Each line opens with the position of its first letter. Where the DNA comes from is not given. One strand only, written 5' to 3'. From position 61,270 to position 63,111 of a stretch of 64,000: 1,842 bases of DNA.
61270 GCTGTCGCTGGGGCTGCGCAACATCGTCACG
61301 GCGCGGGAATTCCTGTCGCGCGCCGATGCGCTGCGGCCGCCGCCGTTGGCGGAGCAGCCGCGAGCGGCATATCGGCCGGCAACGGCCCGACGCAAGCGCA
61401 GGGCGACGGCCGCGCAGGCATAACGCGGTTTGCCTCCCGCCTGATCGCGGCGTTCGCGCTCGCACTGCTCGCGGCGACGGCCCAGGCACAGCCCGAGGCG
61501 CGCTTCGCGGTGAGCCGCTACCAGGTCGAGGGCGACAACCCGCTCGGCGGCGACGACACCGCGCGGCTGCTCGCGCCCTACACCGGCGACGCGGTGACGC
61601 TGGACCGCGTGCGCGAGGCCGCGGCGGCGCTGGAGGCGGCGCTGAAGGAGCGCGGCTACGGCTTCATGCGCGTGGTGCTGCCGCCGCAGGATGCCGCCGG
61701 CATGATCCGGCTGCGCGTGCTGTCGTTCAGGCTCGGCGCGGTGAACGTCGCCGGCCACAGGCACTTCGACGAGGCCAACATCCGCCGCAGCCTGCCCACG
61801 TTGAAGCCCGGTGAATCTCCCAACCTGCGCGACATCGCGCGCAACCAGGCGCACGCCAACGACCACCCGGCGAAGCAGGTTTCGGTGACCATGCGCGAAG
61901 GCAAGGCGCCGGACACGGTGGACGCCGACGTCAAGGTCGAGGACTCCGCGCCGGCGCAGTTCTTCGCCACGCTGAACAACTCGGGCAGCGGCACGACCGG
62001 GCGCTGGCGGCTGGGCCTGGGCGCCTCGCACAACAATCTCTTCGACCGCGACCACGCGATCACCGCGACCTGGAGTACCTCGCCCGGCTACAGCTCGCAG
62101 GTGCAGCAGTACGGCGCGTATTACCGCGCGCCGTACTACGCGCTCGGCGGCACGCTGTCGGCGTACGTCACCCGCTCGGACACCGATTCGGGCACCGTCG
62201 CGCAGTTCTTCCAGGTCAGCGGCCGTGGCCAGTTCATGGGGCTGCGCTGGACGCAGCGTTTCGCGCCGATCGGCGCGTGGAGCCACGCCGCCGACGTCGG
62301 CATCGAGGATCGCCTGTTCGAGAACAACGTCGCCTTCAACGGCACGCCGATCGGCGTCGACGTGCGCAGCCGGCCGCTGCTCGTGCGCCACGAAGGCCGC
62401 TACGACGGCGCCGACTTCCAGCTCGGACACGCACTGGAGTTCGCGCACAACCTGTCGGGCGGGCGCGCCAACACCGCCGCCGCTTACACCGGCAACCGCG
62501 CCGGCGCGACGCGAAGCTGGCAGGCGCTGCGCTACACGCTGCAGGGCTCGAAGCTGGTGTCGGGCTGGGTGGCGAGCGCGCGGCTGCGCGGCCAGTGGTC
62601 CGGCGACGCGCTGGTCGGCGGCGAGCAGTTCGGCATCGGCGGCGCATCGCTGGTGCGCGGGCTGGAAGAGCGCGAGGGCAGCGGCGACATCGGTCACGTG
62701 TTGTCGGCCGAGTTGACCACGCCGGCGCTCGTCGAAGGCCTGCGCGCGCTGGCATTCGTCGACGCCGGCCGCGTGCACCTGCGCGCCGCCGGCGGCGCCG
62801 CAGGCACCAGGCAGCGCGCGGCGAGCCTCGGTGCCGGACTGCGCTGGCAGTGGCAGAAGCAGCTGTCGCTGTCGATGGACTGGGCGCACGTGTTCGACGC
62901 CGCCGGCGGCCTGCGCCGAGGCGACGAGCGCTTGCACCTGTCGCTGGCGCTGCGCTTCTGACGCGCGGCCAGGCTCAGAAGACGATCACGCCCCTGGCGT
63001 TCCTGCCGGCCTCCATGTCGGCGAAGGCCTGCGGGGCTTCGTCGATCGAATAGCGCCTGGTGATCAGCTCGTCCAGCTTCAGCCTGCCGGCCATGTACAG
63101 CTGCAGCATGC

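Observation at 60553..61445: Phd/PIN toxin-antitoxin cassette embedded inside the TPS operon; TpsB left without a canonical start codon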

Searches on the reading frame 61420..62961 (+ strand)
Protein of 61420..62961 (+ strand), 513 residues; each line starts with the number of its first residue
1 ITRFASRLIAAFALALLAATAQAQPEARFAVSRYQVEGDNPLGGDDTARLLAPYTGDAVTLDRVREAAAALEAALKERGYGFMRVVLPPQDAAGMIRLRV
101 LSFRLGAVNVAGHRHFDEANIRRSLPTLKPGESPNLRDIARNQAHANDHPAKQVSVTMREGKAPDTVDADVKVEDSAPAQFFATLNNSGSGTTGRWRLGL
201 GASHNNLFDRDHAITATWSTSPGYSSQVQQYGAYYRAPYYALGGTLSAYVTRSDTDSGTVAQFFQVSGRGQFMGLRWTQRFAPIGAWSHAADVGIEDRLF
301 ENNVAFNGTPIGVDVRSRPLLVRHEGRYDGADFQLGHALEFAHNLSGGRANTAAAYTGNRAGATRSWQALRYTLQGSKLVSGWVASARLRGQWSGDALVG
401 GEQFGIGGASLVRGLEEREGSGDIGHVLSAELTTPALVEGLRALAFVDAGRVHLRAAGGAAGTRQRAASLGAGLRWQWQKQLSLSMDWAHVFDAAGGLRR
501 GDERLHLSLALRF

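Call 4: search_protein_families(library=pfam, proteins=[window:61420-62961:+], max_evalue=0.01)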
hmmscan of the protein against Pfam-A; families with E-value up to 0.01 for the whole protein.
window:61420-62961:+ (513 aa): 3 families
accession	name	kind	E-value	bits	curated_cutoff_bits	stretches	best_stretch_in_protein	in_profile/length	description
PF03865.19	ShlB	-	7.9e-25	88.4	22.7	1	170-475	6-310/311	Haemolysin secretion/activation protein ShlB/FhaC/HecB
PF08479.16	POTRA_2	-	3.3e-11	43.3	24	1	29-101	1-74/76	POTRA domain, ShlB-type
PF07244.20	POTRA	-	0.00021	22.4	21.3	0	31-87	3-61/79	Surface antigen variable number repeat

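Call 5: find_related_loci(query=window:61420-62961:+, collection=genome_contigs, flank=6000)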
Query window:61420-62961:+ (513 aa) in genome_contigs; peptide patterns used: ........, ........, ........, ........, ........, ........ (x = any residue, [..] = any of these).
317 stretches matched a pattern; 1 encode a relative of the query (tblastn E <= 1e-3); 1 distinct loci.
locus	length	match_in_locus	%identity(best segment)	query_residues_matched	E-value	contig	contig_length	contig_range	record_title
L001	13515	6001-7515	88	9-513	0e+0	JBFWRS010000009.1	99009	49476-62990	MAG: Burkholderiales bacterium isolate CA_2019_TPBF_211 NODE_1880_length_99009_cov_12.787787_TPBF, whole genome shotgun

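Call 22: find_homologous_proteins(query=window:61420-62961:+, max_evalue=1e-60)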
Query window:61420-62961:+ (513 aa): 1162 proteins with E <= 1e-60 among 8000 candidates; the best 120 are listed.
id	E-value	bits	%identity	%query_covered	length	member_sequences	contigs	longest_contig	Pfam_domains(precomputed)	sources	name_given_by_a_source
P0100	2.1e-297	1005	89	98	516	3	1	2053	PF08479.17,PF07244.21,PF03865.20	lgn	-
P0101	9.3e-266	901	79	96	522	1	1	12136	PF08479.17,PF03865.20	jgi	-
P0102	6.6e-259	878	79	99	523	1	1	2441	PF08479.17,PF03865.20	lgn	-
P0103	2.1e-253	860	76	97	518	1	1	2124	PF08479.17,PF07244.21,PF03865.20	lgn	-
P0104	2.3e-239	814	72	99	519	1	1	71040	PF08479.17,PF03865.20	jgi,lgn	jgi:hemolysin activation/secretion protein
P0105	5.4e-238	809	73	96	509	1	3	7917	PF08479.17,PF03865.20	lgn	-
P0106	4.4e-234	796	70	99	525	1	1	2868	PF08479.17,PF03865.20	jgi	jgi:hemolysin activation/secretion protein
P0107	5.3e-233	792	72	95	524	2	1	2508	PF08479.17,PF07244.21,PF03865.20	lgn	-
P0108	1.5e-230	784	69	99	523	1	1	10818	PF08479.17,PF03865.20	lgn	-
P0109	1.3e-223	761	69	99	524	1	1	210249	PF08479.17,PF07244.21,PF03865.20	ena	-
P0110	1.5e-220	751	68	96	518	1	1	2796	PF08479.17,PF03865.20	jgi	-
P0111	1.7e-219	748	66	99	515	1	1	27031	PF08479.17,PF07244.21,PF03865.20,PF01103.30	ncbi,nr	ncbi:MAG: ShlB/FhaC/HecB family hemolysin secretion/activation protein [Burkholderiales bacterium]|n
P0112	2.5e-217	741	67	96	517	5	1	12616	PF08479.17,PF07244.21,PF03865.20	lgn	-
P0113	5.1e-214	730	67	96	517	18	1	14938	PF08479.17,PF03865.20,PF01103.30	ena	-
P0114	2.9e-213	727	65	95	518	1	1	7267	PF08479.17,PF03865.20,PF01103.30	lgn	-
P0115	9.2e-213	726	67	94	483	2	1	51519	PF08479.17,PF07244.21,PF03865.20,PF01103.30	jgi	jgi:hemolysin activation/secretion protein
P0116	4.2e-202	691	63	95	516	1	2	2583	PF08479.17,PF03865.20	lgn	-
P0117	2.7e-198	678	61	99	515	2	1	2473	PF08479.17,PF03865.20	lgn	-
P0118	4.7e-198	677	62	96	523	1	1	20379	PF08479.17,PF03865.20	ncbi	-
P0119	6.1e-198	677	63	95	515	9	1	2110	PF08479.17,PF03865.20,PF01103.30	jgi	jgi:hemolysin activation/secretion protein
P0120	1.1e-197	676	62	98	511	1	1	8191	PF08479.17,PF03865.20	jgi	jgi:hemolysin activation/secretion protein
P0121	3.0e-196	671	63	96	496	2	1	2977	PF08479.17,PF03865.20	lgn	-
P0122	1.4e-195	669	61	99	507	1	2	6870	PF08479.17,PF03865.20,PF01103.30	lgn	-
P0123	2.7e-195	668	60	99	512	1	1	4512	PF08479.17,PF03865.20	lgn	-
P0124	2.9e-195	668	60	99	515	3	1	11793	PF08479.17,PF03865.20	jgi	-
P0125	6.0e-195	667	62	95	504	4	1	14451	PF08479.17,PF07244.21,PF03865.20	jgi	-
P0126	6.8e-194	663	59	99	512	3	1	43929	PF08479.17,PF03865.20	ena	-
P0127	1.1e-193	663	59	100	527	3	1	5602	PF08479.17,PF03865.20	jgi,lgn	jgi:hemolysin activation/secretion protein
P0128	2.2e-193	662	61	97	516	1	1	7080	PF08479.17,PF03865.20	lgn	-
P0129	4.2e-193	661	62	94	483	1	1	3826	PF08479.17,PF07244.21,PF03865.20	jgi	jgi:hemolysin activation/secretion protein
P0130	4.6e-193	661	61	99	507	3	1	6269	PF08479.17,PF03865.20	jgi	-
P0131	1.7e-192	659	60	99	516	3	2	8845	PF08479.17,PF03865.20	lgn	-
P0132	2.3e-192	658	59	97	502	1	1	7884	PF08479.17,PF07244.21,PF03865.20,PF01103.30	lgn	-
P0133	2.9e-191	655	60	97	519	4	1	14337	PF08479.17,PF03865.20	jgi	-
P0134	2.9e-191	655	59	97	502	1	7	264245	PF08479.17,PF07244.21,PF03865.20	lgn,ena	-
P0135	3.7e-191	654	60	99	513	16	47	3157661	PF08479.17,PF03865.20,PF01103.30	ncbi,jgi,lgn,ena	jgi:hemolysin activation/secretion protein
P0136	7.9e-191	653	60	97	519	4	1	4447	PF08479.17,PF03865.20,PF01103.30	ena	-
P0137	2.5e-190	652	59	97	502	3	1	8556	PF08479.17,PF07244.21,PF03865.20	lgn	-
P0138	2.6e-190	652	60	96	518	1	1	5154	PF08479.17,PF07244.21,PF03865.20,PF01103.30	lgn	-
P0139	4.1e-190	651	59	99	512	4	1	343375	PF08479.17,PF07244.21,PF03865.20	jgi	-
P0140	1.5e-189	649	60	97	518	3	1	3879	PF08479.17,PF03865.20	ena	-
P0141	1.2e-188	646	60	95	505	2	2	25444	PF08479.17,PF07244.21,PF03865.20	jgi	jgi:hemolysin activation/secretion protein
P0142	2.2e-188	645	59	99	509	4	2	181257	PF08479.17,PF07244.21,PF03865.20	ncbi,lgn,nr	ncbi:MAG: hypothetical protein K2Y31_04890 [Burkholderiales bacterium]|nr:hypothetical protein [Burk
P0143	2.3e-188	645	59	97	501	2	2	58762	PF08479.17,PF07244.21,PF03865.20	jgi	jgi:hemolysin activation/secretion protein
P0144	2.2e-187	642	61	95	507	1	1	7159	PF08479.17,PF07244.21,PF03865.20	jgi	-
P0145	2.5e-187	642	58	100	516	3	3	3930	PF08479.17,PF07244.21,PF03865.20,PF01103.30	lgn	-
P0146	4.6e-186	638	56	99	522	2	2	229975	PF08479.17,PF03865.20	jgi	jgi:hemolysin activation/secretion protein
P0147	5.7e-184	631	58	95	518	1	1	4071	PF08479.17,PF03865.20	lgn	-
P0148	2.2e-183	629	56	97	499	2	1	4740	PF08479.17,PF03865.20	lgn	-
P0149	3.2e-183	628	56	95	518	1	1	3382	PF08479.17,PF03865.20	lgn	-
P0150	1.2e-178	613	57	99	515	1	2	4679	PF08479.17,PF03865.20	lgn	-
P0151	7.8e-173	594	55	96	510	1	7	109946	PF08479.17,PF03865.20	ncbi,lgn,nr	ncbi:MAG: ShlB/FhaC/HecB family hemolysin secretion/activation protein [Burkholderiales bacterium]|n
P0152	1.3e-167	577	54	99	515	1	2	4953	PF08479.17,PF03865.20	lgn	-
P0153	3.4e-166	572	56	95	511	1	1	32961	PF08479.17,PF03865.20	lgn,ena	-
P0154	6.6e-165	568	53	98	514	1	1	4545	PF08479.17,PF07244.21,PF03865.20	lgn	-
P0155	9.8e-164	564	53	97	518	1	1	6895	PF08479.17,PF03865.20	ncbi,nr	ncbi:MAG: ShlB/FhaC/HecB family hemolysin secretion/activation protein [Burkholderiales bacterium]|n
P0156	7.3e-162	558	51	98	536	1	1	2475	PF08479.17,PF03865.20,PF01103.30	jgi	jgi:hemolysin activation/secretion protein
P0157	1.3e-160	554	53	96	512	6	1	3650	PF08479.17,PF03865.20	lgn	-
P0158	5.2e-160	552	61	81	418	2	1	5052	PF03865.20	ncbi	ncbi:MAG: ShlB/FhaC/HecB family hemolysin secretion/activation protein, partial [Burkholderiales bac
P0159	3.9e-158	546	50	99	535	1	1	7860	PF08479.17,PF03865.20,PF01103.30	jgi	jgi:hemolysin activation/secretion protein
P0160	1.0e-157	544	52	96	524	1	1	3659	PF08479.17,PF07244.21,PF03865.20,PF01103.30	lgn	-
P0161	2.2e-156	540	51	99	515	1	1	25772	PF08479.17,PF03865.20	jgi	jgi:hemolysin activation/secretion protein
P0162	4.2e-156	539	51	96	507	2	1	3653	PF08479.17,PF07244.21,PF03865.20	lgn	-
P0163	2.3e-155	536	50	98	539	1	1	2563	PF08479.17,PF03865.20,PF01103.30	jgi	jgi:hemolysin activation/secretion protein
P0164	1.1e-154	534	50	99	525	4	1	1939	PF08479.17,PF03865.20,PF01103.30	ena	-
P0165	8.3e-154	531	50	95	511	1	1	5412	PF08479.17,PF03865.20,PF01103.30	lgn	-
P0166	1.2e-153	531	48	99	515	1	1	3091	PF08479.17,PF03865.20,PF01103.30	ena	-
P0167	5.8e-153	528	49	95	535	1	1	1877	PF08479.17,PF03865.20,PF01103.30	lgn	-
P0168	2.0e-152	527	50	95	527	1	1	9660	PF08479.17,PF03865.20,PF01103.30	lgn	-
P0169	2.7e-152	526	49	99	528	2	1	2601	PF08479.17,PF03865.20,PF01103.30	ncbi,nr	ncbi:MAG TPA: ShlB/FhaC/HecB family hemolysin secretion/activation protein [Burkholderiales bacteriu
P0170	6.4e-152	525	49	97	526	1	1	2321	PF08479.17,PF03865.20,PF01103.30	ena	-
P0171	2.5e-151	523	49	97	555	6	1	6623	PF08479.17,PF03865.20,PF01103.30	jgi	-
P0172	2.9e-151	523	50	96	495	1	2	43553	PF08479.17,PF03865.20,PF01103.30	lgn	-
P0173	6.1e-151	522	52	96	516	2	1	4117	PF08479.17,PF03865.20,PF01103.30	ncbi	-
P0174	4.2e-150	519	49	96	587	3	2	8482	PF08479.17,PF03865.20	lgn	-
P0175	7.9e-150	518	48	99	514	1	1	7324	PF08479.17,PF03865.20,PF01103.30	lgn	-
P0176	2.3e-149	517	48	99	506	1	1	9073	PF08479.17,PF03865.20,PF01103.30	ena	-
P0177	3.3e-149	516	49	95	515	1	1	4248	PF08479.17,PF07244.21,PF03865.20,PF01103.30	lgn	-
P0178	8.3e-149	515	49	99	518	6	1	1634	PF08479.17,PF03865.20,PF01103.30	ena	-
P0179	1.9e-148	514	47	100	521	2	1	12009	PF08479.17,PF03865.20,PF01103.30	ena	-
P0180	6.5e-148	512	49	95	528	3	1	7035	PF08479.17,PF03865.20,PF01103.30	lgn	-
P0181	3.6e-147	509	49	98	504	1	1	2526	PF08479.17,PF03865.20,PF01103.30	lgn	-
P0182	4.5e-147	509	48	96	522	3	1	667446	PF08479.17,PF03865.20,PF01103.30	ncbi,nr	ncbi:MAG TPA: ShlB/FhaC/HecB family hemolysin secretion/activation protein [Burkholderiales bacteriu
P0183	6.9e-147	508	47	99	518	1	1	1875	PF08479.17,PF07244.21,PF03865.20,PF01103.30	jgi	-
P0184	7.8e-147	508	48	95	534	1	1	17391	PF08479.17,PF03865.20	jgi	jgi:hemolysin activation/secretion protein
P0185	1.6e-146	507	47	100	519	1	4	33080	PF08479.17,PF03865.20,PF01103.30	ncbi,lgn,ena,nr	ncbi:MAG: hypothetical protein FD134_823 [Gallionellaceae bacterium]|nr:MAG: hypothetical protein FD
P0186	2.8e-146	506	49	99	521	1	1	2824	PF08479.17,PF03865.20,PF01103.30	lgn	-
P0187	2.9e-146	506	47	95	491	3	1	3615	PF08479.17,PF07244.21,PF03865.20,PF01103.30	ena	-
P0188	3.4e-146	506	48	99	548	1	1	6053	PF08479.17,PF03865.20,PF01103.30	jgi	jgi:hemolysin activation/secretion protein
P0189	5.6e-146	505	48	98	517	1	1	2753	PF08479.17,PF03865.20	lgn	-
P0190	7.2e-146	505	51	96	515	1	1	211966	PF08479.17,PF03865.20,PF01103.30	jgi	-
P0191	1.5e-145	504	48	94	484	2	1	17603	PF08479.17,PF03865.20,PF01103.30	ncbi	-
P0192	4.2e-145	503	46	95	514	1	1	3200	PF08479.17,PF03865.20,PF01103.30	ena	-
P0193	5.3e-145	502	47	99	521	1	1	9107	PF08479.17,PF03865.20,PF01103.30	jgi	-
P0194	1.2e-144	501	48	99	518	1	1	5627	PF08479.17,PF03865.20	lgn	-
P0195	2.4e-143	497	47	97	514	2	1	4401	PF08479.17,PF03865.20,PF01103.30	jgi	jgi:hemolysin activation/secretion protein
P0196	1.2e-142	494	48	99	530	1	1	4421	PF08479.17,PF03865.20,PF01103.30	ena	-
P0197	4.5e-142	493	48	99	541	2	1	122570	PF08479.17,PF03865.20,PF01103.30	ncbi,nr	ncbi:MAG: ShlB/FhaC/HecB family hemolysin secretion/activation protein [Rhodocyclaceae bacterium]|nr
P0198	6.9e-141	489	46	95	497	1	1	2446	PF08479.17,PF03865.20,PF01103.30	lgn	-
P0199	1.7e-140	487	45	100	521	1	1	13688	PF08479.17,PF03865.20,PF01103.30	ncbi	-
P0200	1.6e-139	484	48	99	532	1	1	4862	PF08479.17,PF03865.20,PF01103.30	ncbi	-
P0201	3.0e-139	483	46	95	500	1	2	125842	PF08479.17,PF03865.20,PF01103.30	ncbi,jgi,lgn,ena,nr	ncbi:MAG TPA: ShlB/FhaC/HecB family hemolysin secretion/activation protein [Burkholderiales bacteriu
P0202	3.8e-139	483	45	98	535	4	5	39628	PF08479.17,PF03865.20,PF01103.30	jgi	jgi:hemolysin activation/secretion protein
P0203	6.5e-139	482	48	96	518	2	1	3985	PF08479.17,PF03865.20,PF01103.30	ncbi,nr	ncbi:MAG: ShlB/FhaC/HecB family hemolysin secretion/activation protein, partial [Rhodocyclaceae bact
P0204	1.0e-137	478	47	99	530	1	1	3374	PF08479.17,PF03865.20,PF01103.30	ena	-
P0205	5.8e-137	476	46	97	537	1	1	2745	PF08479.17,PF03865.20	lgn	-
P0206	1.5e-135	471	47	96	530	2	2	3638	PF08479.17,PF03865.20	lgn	-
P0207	1.2e-134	468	48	96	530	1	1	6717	PF08479.17,PF03865.20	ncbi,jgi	jgi:hemolysin activation/secretion protein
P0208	3.5e-134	467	49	95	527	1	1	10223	PF08479.17,PF07244.21,PF03865.20,PF01103.30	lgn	-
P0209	1.2e-133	465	47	94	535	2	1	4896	PF08479.17,PF07244.21,PF03865.20,PF01103.30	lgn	-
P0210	1.9e-133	464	48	98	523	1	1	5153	PF08479.17,PF03865.20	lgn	-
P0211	2.1e-133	464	43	96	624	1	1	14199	PF08479.17,PF07244.21,PF03865.20,PF01103.30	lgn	-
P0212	1.6e-132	461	46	96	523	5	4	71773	PF08479.17,PF03865.20,PF01103.30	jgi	jgi:hemolysin activation/secretion protein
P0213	2.2e-132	461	48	95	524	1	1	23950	PF08479.17,PF07244.21,PF03865.20,PF01103.30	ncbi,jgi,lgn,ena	-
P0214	4.0e-132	460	48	98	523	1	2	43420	PF08479.17,PF03865.20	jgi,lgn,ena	-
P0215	1.9e-130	454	44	99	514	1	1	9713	PF08479.17,PF03865.20,PF01103.30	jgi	jgi:hemolysin activation/secretion protein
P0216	1.6e-129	451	44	97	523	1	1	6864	PF08479.17,PF03865.20,PF01103.30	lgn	-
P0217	5.2e-129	449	47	98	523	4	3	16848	PF08479.17,PF03865.20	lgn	-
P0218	6.2e-129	449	44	99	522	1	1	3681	PF08479.17,PF03865.20,PF01103.30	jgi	-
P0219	1.3e-127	445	43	99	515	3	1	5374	PF08479.17,PF03865.20,PF01103.30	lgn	-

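Call 26: find_encoding_contigs(protein=P0135, flank=5000, max_places=4)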
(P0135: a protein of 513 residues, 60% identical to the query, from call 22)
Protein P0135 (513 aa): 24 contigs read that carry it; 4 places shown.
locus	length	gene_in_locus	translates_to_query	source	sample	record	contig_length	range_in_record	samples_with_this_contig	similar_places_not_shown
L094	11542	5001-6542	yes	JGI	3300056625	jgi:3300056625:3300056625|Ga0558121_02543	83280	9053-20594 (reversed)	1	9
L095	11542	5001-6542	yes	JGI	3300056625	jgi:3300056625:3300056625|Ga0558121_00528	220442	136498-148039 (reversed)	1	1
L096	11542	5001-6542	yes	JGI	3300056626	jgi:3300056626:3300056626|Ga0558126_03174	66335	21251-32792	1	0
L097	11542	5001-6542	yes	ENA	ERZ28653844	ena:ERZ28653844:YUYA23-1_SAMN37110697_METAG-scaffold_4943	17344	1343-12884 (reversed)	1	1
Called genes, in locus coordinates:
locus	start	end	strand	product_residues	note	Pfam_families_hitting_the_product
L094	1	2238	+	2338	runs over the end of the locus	PF05860:TPS, PF09142:TruB_C (faint)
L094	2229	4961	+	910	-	PF04773:FecR, PF01442:Apolipoprotein (faint), PF07464:ApoLp-III (faint), PF16785:SMBP (faint)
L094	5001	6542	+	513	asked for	PF08479:POTRA_2, PF03865:ShlB, PF01103:Omp85 (weak)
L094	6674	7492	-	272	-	PF13145:Rotamase_2, PF13616:Rotamase_3, PF00639:Rotamase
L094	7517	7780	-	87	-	PF01722:BolA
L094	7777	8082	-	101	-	PF03795:YCII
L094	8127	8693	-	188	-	PF04279:IspA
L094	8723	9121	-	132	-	PF01641:SelR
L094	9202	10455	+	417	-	PF00070:Pyr_redox (faint), PF01266:DAO, PF03486:HI0933_like (faint), PF07992:Pyr_redox_2 (faint)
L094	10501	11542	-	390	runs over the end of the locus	PF11062:DUF2863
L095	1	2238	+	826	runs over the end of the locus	-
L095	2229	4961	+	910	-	PF04773:FecR, PF01442:Apolipoprotein (faint), PF07464:ApoLp-III (faint), PF16785:SMBP (faint)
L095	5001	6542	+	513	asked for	PF08479:POTRA_2, PF03865:ShlB, PF01103:Omp85 (weak)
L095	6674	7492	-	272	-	PF13145:Rotamase_2, PF13616:Rotamase_3, PF00639:Rotamase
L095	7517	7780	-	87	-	PF01722:BolA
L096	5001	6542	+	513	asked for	PF08479:POTRA_2, PF03865:ShlB, PF01103:Omp85 (weak)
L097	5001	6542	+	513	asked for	PF08479:POTRA_2, PF03865:ShlB, PF01103:Omp85 (weak)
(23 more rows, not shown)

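Call 58: search_protein_families(library=ncbifam, proteins=[window:61420-62961:+], max_evalue=0.01)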
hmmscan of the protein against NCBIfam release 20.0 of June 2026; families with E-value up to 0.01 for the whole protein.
window:61420-62961:+ (513 aa): 2 families
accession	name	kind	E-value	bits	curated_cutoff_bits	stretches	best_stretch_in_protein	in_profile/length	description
TIGR03303.1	OM_YaeT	equivalog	4.4e-07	28.7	297.15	1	28-244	240-456/741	outer membrane protein assembly factor BamA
NF047779.1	Omp85_fam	subfamily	3.2e-05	23.6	200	1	382-500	299-410/423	Omp85 family outer membrane protein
